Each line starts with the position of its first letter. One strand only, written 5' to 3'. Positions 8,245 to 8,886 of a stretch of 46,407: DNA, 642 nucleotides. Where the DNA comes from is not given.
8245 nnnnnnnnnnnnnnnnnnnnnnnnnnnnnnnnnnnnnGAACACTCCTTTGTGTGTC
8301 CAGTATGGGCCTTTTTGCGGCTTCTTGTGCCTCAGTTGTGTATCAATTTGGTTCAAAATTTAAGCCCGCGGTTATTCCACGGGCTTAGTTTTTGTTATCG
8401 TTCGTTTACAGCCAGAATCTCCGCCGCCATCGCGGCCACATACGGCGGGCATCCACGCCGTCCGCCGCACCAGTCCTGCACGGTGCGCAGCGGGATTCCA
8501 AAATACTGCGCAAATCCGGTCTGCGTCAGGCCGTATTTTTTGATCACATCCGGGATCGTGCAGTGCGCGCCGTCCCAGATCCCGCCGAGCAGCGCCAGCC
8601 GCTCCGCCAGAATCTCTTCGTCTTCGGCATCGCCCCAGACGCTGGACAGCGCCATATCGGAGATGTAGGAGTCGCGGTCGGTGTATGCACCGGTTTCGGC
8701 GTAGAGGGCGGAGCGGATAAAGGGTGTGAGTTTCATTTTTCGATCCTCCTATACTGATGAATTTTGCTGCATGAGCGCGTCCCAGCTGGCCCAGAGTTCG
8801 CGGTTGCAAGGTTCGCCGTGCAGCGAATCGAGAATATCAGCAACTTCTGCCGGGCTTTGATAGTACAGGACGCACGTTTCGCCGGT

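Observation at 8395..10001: Candidate anti-defence (acr-aca-like) operon: terminator-insulated perfect consensus promoter with a 15-bp palindrome, three small unknown genes, terminal HTH gene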

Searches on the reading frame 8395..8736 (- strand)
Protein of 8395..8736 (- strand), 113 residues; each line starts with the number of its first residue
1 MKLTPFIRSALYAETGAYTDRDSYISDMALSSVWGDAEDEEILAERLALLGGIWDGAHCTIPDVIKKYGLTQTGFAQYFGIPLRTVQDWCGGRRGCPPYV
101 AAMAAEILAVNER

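Call 3: search_protein_families(library=pfam, proteins=[window:8395-8736:-], max_evalue=0.1)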
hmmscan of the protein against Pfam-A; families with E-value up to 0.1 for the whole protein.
window:8395-8736:- (113 aa): 2 families
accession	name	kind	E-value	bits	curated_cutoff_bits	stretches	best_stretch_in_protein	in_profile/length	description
PF01381.28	HTH_3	-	0.067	13.7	23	0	66-93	6-33/55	Helix-turn-helix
PF20432.4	Xre-like-HTH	-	0.076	13.8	25.8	0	65-87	19-41/63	Antitoxin Xre-like helix-turn-helix domain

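Call 4: search_protein_families(library=phrogs, proteins=[window:8395-8736:-], max_evalue=0.1)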
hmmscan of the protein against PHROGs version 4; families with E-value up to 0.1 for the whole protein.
window:8395-8736:- (113 aa): 10 families
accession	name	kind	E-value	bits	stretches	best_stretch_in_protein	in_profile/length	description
phrog_25567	-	unknown function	2.8e-09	37.9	1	9-101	8-95/115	-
phrog_8898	-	unknown function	3.2e-05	24.6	1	64-101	9-46/70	-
phrog_2967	-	transcription regulation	0.00052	20.6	1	64-112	18-66/225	transcriptional regulator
phrog_8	-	transcription regulation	0.0023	18.5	1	43-105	162-206/346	transcriptional regulator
phrog_2104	-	unknown function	0.0056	17.9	1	66-94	49-77/103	-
phrog_4779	-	transcription regulation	0.0081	17.7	1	62-94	8-40/98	transcriptional regulator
phrog_2328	-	transcription regulation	0.013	16.3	1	66-108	25-67/128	transcriptional repressor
phrog_409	-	transcription regulation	0.044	15.3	1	60-89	16-44/127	transcriptional regulator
phrog_7950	-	transcription regulation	0.062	14.4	0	66-89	17-40/68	transcriptional repressor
phrog_955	-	DNA, RNA and nucleotide metabolism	0.063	14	1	69-100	37-68/142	HTH DNA binding protein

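Call 7: search_protein_families(library=ncbifam, proteins=[window:8395-8736:-], max_evalue=0.1)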
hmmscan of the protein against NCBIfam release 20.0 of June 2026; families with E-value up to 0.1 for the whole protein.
window:8395-8736:- (113 aa): 1 family
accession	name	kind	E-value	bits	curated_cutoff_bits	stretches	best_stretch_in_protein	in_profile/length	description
NF040522.1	VC1465_fam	subfamily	0.0026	17.8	70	1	66-98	6-38/111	VC1465 family Xer recombination activation factor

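Call 8: search_protein_families(library=padloc, proteins=[window:8395-8736:-], max_evalue=0.1)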
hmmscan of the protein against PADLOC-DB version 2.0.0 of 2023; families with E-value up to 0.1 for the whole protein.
window:8395-8736:- (113 aa): 0 families

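Call 12: find_homologous_proteins(query=window:8395-8736:-)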
Query window:8395-8736:- (113 aa): 96 proteins with E <= 0.001 among 108 candidates.
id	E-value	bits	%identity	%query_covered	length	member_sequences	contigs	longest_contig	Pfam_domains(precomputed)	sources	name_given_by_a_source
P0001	2.8e-69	249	97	100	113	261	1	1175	-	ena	-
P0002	2.9e-64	232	90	100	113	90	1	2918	-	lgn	-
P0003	5.0e-64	232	96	100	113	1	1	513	-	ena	-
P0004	1.2e-61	224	87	100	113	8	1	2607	-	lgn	-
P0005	2.1e-61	223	86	100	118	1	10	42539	-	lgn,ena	-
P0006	4.8e-60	219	86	100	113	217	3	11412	-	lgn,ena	-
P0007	1.6e-59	217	87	100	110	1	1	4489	-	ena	-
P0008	1.2e-58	214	85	98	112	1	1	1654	-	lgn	-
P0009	1.3e-58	214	82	100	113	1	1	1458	-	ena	-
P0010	1.9e-58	214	82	100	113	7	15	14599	-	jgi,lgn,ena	-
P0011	2.6e-58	213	82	100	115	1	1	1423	-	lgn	-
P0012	3.0e-58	213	81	88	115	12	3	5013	-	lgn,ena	-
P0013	5.6e-58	212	89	94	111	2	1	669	-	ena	-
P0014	7.8e-58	212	82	100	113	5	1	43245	-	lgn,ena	-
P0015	1.9e-57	210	82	100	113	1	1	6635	-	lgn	-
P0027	1.7e-55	204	79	100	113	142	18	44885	-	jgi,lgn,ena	jgi:hypothetical protein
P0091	8.9e-19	86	44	84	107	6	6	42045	-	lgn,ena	-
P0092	7.6e-18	83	44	90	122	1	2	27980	-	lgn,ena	-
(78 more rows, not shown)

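Call 14: find_encoding_contigs(protein=P0027, flank=5000, max_places=4)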
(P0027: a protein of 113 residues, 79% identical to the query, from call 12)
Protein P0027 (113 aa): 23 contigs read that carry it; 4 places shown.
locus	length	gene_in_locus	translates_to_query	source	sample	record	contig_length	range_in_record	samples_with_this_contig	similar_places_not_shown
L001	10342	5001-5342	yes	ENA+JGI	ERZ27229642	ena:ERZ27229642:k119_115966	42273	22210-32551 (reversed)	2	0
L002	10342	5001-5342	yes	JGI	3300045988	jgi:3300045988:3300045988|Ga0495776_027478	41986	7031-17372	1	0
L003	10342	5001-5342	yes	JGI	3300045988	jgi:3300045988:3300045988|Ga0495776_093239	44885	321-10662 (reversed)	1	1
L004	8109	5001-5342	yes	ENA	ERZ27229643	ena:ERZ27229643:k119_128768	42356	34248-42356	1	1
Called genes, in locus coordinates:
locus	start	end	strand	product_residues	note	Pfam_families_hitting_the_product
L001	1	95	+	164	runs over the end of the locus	-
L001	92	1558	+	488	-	-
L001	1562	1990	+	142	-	PF07484:Collar (weak)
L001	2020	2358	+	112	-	-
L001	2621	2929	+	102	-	PF09682:Phage_holin_6_1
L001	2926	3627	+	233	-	-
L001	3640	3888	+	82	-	-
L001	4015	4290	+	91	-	-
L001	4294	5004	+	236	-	PF24445:DUF7564 (faint)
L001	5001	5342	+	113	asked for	-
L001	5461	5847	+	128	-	-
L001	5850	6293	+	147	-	-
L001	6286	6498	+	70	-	-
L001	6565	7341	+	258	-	-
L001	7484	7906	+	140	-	-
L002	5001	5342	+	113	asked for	-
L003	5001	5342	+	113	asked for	-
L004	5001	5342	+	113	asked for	-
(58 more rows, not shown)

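Call 15: find_encoding_contigs(protein=P0091, flank=5000, max_places=3)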
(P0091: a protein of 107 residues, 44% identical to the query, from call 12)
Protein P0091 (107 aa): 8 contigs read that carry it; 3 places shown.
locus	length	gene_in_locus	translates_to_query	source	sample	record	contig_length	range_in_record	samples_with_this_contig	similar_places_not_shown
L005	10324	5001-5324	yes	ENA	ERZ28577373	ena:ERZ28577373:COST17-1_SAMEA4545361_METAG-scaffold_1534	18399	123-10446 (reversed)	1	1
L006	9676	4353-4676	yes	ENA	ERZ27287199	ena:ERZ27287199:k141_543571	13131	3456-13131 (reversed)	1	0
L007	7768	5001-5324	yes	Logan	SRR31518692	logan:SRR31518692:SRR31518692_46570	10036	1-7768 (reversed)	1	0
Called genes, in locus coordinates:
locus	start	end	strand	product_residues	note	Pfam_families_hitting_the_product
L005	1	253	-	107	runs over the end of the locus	PF04327:Peptidase_Prp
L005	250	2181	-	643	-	PF16510:P22_portal, PF23899:SU10_portal (weak), PF16510:P22_portal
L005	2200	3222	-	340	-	-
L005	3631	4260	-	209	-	-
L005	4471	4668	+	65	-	-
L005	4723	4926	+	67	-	-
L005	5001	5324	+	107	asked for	-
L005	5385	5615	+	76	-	-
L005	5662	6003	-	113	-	-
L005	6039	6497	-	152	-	PF19905:DUF6378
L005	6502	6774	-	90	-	-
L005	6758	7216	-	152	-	-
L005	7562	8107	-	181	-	-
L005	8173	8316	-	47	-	-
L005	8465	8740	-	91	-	-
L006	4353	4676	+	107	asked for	-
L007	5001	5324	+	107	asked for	-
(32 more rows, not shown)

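Call 16: find_encoding_contigs(protein=P0092, flank=5000, max_places=2)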
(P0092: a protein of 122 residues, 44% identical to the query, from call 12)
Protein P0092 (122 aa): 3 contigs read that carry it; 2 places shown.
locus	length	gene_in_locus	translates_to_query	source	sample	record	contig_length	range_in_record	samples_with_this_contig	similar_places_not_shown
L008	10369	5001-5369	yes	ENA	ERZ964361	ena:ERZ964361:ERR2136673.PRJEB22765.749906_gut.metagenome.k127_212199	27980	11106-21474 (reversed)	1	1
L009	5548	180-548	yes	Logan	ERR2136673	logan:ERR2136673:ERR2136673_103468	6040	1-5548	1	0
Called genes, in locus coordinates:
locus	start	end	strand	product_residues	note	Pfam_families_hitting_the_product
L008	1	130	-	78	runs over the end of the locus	-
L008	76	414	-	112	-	-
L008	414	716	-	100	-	-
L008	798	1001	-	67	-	-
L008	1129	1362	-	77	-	PF12844:HTH_19, PF13560:HTH_31 (weak), PF24250:HVO_2718 (weak), PF01381:HTH_3, PF13413:HTH_25 (weak)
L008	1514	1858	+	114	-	PF01381:HTH_3, PF07022:Phage_CI_repr (weak), PF12844:HTH_19, PF13443:HTH_26 (weak), PF13560:HTH_31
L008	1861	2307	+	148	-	PF06114:Peptidase_M78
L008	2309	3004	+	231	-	PF05154:TM2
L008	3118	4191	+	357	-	PF00589:Phage_integrase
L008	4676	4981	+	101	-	-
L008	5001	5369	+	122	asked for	-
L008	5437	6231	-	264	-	PF05257:CHAP, PF01471:PG_binding_1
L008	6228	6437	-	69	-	PF16938:Phage_holin_Dp1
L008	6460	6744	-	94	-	-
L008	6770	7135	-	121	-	-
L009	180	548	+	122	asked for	-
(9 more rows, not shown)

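Call 23: find_related_loci(query=A2, collection=genome_contigs, flank=6000)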
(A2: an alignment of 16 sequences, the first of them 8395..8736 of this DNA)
Query A2 (113 aa) in genome_contigs; peptide patterns used: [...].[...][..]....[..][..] (x = any residue, [..] = any of these).
49 stretches matched a pattern; 36 encode a relative of the query (tblastn E <= 1e-3); 36 distinct loci.
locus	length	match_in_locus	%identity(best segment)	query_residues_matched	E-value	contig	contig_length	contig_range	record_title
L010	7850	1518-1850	79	1-111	1e-59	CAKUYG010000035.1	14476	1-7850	MAG: uncultured Bacteroidales bacterium isolate REFINED_METABAT215_TOP10_CONTIGS_1500_ASSEMBLY_K77_MERGED__Hadza_MoBio_h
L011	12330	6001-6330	79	1-108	9e-58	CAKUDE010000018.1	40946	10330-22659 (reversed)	MAG: uncultured Oscillospiraceae bacterium isolate REFINED_METABAT215_TOP10_CONTIGS_1500_ASSEMBLY_K77_MERGED__Hadza_MoBi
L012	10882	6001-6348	43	3-112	8e-30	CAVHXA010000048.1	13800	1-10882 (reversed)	Oscillospiraceae bacterium isolate H07634-L1_cleanbin_000001 genome assembly, contig: Spades_H07634-L1_contig_3176, whol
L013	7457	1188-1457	47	20-110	2e-26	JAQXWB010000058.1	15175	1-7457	MAG: Bacillota bacterium isolate SUG1575 k141_386455, whole genome shotgun sequence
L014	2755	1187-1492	41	11-112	3e-19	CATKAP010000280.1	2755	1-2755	MAG: uncultured bacterium isolate iMGMC-748_1678881702 genome assembly, contig: MegahitA5_372573, whole genome shotgun s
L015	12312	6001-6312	38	9-110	1e-17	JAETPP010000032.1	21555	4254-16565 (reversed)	MAG: Bacillota bacterium isolate S21_Bin8 scaffold_1899_2, whole genome shotgun sequence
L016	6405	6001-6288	40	13-107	2e-16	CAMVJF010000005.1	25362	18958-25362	MAG TPA_asm: uncultured Clostridia bacterium isolate SRR8387721_bin.54_metaWRAP_v1.3_MAG genome assembly, contig: ERZ142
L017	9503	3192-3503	38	9-110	3e-16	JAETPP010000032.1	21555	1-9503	MAG: Bacillota bacterium isolate S21_Bin8 scaffold_1899_2, whole genome shotgun sequence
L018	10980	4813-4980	46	56-111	9e-13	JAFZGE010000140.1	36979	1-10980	MAG: Alistipes sp. isolate RGIG7737 Water_buffalos_Rectum-4__c193571, whole genome shotgun sequence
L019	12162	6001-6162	46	56-109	9e-11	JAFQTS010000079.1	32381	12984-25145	MAG: Oscillospiraceae bacterium isolate RGIG2142 Goat_Colon-6__c744833, whole genome shotgun sequence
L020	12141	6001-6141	47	66-112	4e-10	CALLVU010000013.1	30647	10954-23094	MAG TPA_asm: uncultured Lachnoanaerobaculum sp. isolate ERR589484_bin.16_CONCOCT_v1.1_MAG genome assembly, contig: ERZ77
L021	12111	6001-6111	51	69-105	1e-9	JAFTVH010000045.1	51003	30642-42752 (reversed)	MAG: Lachnospiraceae bacterium isolate RGIG4182 Roe_deer_Colon-2__c103900, whole genome shotgun sequence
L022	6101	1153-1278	52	66-107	1e-9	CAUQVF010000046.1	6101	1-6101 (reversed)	MAG TPA_asm: uncultured Peptostreptococcaceae bacterium isolate ERR9968814_bin.4_MetaWRAP_v1.3_MAG genome assembly, cont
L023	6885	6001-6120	53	61-100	2e-9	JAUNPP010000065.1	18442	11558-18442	MAG: Lachnospiraceae bacterium isolate S36M_St_33 NODE_1779_length_18442_cov_21.262849, whole genome shotgun sequence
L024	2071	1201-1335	51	66-110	4e-9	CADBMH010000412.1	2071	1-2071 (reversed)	MAG: uncultured Lachnospiraceae bacterium isolate RUG14099 genome assembly, contig: RUG14099_asm_412, whole genome shotg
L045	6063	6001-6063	71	69-89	8e-6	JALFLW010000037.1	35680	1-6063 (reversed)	MAG: Lachnospiraceae bacterium isolate SUG799 k141_333579, whole genome shotgun sequence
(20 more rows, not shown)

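Call 24: find_related_loci(query=A2, collection=viral_contigs, flank=6000)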
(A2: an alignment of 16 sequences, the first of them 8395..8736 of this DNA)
Query A2 (113 aa) in viral_contigs; peptide patterns used: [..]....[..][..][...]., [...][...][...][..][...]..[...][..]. (x = any residue, [..] = any of these).
347 stretches matched a pattern; 326 encode a relative of the query (tblastn E <= 1e-3); the best 80 are kept; 80 distinct loci.
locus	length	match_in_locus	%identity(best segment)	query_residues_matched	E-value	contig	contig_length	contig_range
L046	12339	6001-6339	100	1-113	2e-74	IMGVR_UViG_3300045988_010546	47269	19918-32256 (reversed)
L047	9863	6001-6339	100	1-113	2e-74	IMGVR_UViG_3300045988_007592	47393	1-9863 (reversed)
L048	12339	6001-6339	100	1-113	2e-74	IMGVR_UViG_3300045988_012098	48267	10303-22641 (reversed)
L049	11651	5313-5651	96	1-113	1e-72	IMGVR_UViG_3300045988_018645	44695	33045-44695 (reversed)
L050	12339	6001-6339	92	1-113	1e-69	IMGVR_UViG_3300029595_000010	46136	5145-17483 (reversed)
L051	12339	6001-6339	92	1-113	3e-69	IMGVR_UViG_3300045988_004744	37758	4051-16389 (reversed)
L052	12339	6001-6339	90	1-113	6e-68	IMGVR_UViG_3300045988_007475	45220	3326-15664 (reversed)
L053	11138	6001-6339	90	1-113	7e-68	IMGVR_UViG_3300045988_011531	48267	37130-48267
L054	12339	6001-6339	89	1-113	1e-67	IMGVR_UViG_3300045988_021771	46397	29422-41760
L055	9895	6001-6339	89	1-113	2e-67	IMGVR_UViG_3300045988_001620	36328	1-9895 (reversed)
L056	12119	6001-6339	89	1-113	2e-67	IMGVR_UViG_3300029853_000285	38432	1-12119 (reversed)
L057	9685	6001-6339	89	1-113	2e-67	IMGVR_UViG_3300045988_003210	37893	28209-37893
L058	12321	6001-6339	89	1-113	2e-67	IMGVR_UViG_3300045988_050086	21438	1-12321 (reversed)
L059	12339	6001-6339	89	1-113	2e-67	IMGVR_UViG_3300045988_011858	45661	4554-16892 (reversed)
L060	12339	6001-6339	89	1-113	2e-67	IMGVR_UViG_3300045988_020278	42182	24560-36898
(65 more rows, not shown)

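Call 29: search_solved_structures(query=A2, max_evalue=10, show_alignments=2)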
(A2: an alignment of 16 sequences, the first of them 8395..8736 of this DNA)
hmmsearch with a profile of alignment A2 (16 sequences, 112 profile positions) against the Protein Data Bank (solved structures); distinct sequences matched with E-value up to 10: 9.
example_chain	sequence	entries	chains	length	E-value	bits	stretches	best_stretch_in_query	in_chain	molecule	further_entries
2ppx_A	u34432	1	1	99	0.0016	21.8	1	63-94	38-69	Uncharacterized protein Atu1735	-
3mlf_A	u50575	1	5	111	0.023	18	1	56-88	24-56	transcriptional regulator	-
7xi5_A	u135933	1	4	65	0.027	17.8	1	65-97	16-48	Transcriptional regulator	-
8tac_A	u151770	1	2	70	0.028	17.7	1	59-109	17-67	DBP48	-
3cec_A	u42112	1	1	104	0.5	13.7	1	59-108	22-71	Putative antidote protein of plasmid maintenance system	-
9tv9_A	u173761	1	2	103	0.95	12.8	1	62-94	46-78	Antitoxin HigA-2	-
1j9i_A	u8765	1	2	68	1.1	12.6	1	70-89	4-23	TERMINASE SMALL SUBUNIT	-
7c0g_A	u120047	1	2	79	1.5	12.2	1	60-109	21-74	Aca1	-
7fa3_A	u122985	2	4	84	1.8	11.9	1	60-109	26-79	Aca1 | anti-CRISPR-associated protein Aca1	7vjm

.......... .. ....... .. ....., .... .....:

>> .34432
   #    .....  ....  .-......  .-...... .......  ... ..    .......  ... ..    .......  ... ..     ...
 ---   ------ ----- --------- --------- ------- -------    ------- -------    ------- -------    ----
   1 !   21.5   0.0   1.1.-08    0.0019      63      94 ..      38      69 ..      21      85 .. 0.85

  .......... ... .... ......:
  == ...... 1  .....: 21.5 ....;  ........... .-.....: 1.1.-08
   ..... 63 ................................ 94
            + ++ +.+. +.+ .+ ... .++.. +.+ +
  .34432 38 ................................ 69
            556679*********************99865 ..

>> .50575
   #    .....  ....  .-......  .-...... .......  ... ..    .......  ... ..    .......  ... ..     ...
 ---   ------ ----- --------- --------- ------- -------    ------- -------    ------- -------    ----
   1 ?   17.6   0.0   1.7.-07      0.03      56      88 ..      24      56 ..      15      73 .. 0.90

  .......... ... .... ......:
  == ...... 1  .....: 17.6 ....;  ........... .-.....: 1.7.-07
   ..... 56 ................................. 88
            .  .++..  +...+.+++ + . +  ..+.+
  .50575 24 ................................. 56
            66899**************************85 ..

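Call 47: search_dna_similar(query=window:8395-8736:-, collection=phages, mode=protein, max_rows=25, max_evalue=0.001)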
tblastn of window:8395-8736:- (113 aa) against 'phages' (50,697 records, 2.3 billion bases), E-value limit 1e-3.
Records with a match: 5; places in all: 5; records where one place covers at least 80% of the query: 3.
Best place of each record, by identity: <60% 5.
By first word of the organism name: Bacteriophage 5.
By host as written in the record: - 5.
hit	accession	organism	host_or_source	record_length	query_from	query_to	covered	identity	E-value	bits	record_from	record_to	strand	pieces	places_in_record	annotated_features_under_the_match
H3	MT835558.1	Bacteriophage sp.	human fecal samples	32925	11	106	85%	45.8%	4e-21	92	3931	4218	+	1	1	record has no annotation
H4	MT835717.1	Bacteriophage sp.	human fecal samples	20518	20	113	83%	45.7%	2e-22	96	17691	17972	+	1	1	record has no annotation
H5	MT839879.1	Bacteriophage sp.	human fecal samples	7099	25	106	73%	46.3%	9e-15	74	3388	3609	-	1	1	record has no annotation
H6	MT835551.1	Bacteriophage sp.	human fecal samples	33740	9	113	93%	31.4%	2e-11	64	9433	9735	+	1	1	record has no annotation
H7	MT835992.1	Bacteriophage sp.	human fecal samples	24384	66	113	42%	43.8%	8e-5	45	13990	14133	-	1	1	record has no annotation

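Call 49: get_annotated_region(hit=H3, flank=3000)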
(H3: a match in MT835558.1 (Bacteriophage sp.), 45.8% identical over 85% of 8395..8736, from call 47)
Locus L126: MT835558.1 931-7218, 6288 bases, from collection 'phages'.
description: UNVERIFIED: Bacteriophage sp. clone scaffold_172 genomic sequence.
organism: Bacteriophage sp. (NCBI taxid 38018)
taxonomy: Viruses
host: -; source: human fecal samples; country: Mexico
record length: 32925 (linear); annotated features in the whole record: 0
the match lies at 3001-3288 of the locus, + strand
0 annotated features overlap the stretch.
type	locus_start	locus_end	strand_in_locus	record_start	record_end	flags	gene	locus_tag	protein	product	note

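Call 50: get_annotated_region(hit=H4, flank=3000)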
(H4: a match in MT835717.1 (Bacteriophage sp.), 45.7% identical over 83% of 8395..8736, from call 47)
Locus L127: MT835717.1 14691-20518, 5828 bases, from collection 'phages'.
description: UNVERIFIED: Bacteriophage sp. clone scaffold_515 genomic sequence.
organism: Bacteriophage sp. (NCBI taxid 38018)
taxonomy: Viruses
host: -; source: human fecal samples; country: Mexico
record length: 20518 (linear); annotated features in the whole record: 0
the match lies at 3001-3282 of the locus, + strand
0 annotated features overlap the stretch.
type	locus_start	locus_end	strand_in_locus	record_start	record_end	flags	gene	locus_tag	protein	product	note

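Call 51: get_annotated_region(hit=H5, flank=3000)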
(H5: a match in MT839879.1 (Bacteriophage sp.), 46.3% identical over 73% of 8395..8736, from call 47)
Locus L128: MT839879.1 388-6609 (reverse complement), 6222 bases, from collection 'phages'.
description: UNVERIFIED: Bacteriophage sp. clone scaffold_13006 genomic sequence.
organism: Bacteriophage sp. (NCBI taxid 38018)
taxonomy: Viruses
host: -; source: human fecal samples; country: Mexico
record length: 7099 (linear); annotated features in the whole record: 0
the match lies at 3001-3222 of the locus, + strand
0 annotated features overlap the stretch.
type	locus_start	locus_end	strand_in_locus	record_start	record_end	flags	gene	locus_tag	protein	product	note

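Call 52: get_annotated_region(hit=H6, flank=3000)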
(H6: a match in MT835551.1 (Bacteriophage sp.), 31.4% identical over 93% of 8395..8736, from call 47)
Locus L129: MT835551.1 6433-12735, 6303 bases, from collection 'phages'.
description: UNVERIFIED: Bacteriophage sp. clone scaffold_155 genomic sequence.
organism: Bacteriophage sp. (NCBI taxid 38018)
taxonomy: Viruses
host: -; source: human fecal samples; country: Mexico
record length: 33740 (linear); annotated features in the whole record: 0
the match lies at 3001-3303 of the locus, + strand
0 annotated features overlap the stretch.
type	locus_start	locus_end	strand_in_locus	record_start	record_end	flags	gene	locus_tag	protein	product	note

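Call 77: search_dna_similar(query=window:8395-8736:-, collection=plasmids, mode=protein, max_rows=15, max_evalue=0.001)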
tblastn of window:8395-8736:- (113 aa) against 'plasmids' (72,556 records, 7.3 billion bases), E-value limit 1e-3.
Records with a match: 2; places in all: 2; records where one place covers at least 80% of the query: 0.
Best place of each record, by identity: 60-80% 1; <60% 1.
By first word of the organism name: Butyrivibrio 1; Azospirillum 1.
By predicted mobility (MOB-suite, as given by PLSDB): non-mobilizable 1; mobilizable 1.
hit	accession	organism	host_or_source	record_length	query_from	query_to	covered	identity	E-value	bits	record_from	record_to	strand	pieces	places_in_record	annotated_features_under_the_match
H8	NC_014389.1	Butyrivibrio proteoclasticus B316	-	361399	21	108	78%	36.7%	2e-12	69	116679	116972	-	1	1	hypothetical protein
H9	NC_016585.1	Azospirillum lipoferum 4B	-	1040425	64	94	27%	64.5%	6e-5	47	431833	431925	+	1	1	none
